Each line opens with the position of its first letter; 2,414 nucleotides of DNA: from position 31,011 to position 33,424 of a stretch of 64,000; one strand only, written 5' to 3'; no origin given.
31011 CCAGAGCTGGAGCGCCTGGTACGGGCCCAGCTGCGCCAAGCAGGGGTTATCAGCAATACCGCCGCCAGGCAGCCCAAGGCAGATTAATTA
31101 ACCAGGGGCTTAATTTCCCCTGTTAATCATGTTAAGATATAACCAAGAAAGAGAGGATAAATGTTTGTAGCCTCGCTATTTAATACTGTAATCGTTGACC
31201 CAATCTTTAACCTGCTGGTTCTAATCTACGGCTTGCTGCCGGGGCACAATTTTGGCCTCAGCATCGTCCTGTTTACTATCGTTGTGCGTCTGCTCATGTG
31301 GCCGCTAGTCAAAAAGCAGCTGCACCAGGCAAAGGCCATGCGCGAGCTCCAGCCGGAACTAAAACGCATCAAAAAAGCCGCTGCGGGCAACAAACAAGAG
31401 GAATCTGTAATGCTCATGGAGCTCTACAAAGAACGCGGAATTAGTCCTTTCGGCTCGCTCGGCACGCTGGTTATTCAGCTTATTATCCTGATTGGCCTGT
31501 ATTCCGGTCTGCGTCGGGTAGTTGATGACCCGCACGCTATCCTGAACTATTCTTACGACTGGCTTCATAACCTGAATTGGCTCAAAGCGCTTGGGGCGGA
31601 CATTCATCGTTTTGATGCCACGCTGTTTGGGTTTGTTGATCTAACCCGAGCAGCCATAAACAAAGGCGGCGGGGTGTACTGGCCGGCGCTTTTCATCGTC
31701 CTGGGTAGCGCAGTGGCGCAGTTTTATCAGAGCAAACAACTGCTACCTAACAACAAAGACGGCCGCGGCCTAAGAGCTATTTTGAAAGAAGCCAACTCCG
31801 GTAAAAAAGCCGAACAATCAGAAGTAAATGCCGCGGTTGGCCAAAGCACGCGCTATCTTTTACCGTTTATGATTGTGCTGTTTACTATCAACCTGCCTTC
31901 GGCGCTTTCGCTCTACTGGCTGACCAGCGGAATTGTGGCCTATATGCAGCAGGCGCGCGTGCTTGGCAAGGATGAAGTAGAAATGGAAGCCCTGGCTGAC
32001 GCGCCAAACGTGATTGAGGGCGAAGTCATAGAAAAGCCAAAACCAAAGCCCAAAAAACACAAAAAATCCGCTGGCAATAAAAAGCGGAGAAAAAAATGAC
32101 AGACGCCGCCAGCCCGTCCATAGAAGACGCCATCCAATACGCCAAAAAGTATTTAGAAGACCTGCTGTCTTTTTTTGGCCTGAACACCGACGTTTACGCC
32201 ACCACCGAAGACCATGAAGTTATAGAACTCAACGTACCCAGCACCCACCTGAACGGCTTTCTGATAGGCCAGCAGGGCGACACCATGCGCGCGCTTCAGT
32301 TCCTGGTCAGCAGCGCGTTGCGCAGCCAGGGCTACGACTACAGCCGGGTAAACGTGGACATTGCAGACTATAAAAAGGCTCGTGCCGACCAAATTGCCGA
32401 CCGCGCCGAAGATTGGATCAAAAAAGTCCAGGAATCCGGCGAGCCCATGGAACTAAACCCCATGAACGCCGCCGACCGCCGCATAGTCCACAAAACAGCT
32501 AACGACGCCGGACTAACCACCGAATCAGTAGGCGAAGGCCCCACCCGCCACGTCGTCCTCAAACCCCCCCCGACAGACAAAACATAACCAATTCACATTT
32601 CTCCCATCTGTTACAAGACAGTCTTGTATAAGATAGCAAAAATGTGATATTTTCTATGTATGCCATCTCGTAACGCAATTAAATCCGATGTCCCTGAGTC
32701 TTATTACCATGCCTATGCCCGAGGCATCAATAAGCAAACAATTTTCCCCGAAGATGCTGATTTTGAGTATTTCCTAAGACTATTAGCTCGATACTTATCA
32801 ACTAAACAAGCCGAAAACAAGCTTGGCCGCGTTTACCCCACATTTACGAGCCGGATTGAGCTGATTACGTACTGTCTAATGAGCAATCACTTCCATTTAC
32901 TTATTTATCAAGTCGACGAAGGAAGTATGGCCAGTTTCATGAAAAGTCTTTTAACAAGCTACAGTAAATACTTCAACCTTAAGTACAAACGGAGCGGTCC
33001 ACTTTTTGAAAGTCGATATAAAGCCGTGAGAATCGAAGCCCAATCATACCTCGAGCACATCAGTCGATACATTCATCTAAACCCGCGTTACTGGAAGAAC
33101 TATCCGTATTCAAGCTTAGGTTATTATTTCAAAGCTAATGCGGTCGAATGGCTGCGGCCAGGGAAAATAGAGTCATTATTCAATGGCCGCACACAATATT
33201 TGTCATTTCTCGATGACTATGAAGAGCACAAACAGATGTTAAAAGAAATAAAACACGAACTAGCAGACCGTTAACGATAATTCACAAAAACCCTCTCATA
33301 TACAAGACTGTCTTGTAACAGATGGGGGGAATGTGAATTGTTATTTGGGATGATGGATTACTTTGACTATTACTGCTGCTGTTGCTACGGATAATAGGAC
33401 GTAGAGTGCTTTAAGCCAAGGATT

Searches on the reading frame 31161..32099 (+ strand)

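Call 47: search_protein_families(library=pfam, proteins=[window:31161-32099:+], max_evalue=1e-8)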
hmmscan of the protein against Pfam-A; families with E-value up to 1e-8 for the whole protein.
window:31161-32099:+ (312 aa): 1 family
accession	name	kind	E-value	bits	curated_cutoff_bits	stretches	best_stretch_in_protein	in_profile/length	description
PF02096.25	60KD_IMP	-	8.9e-38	130.3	35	1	31-265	1-159/163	60Kd inner membrane protein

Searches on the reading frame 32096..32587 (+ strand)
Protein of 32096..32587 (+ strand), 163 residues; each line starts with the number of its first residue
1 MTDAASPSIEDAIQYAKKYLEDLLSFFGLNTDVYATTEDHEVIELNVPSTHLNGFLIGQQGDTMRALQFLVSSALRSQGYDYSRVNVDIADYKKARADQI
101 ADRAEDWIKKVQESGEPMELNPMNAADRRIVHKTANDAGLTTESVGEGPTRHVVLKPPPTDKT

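Call 47: search_protein_families(library=pfam, proteins=[window:32096-32587:+], max_evalue=1e-8)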
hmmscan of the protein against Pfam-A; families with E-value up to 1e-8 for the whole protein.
window:32096-32587:+ (163 aa): 1 family
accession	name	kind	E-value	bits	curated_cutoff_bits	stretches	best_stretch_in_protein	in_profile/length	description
PF01424.28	R3H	-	1.4e-19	70.3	26.8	1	102-157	5-60/60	R3H domain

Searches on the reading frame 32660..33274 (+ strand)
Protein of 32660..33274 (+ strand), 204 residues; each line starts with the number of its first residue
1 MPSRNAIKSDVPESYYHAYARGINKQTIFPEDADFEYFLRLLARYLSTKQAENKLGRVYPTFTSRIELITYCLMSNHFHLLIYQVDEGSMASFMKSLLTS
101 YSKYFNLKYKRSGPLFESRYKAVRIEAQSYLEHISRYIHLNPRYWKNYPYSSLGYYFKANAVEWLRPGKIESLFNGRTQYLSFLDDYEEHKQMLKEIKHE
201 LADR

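Call 47: search_protein_families(library=pfam, proteins=[window:32660-33274:+], max_evalue=1e-8)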
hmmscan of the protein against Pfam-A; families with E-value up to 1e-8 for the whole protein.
window:32660-33274:+ (204 aa): 1 family
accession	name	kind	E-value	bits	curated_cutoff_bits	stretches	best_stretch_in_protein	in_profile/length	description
PF01797.21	Y1_Tnp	-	1.4e-09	38.5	23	1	64-139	39-119/121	Transposase IS200 like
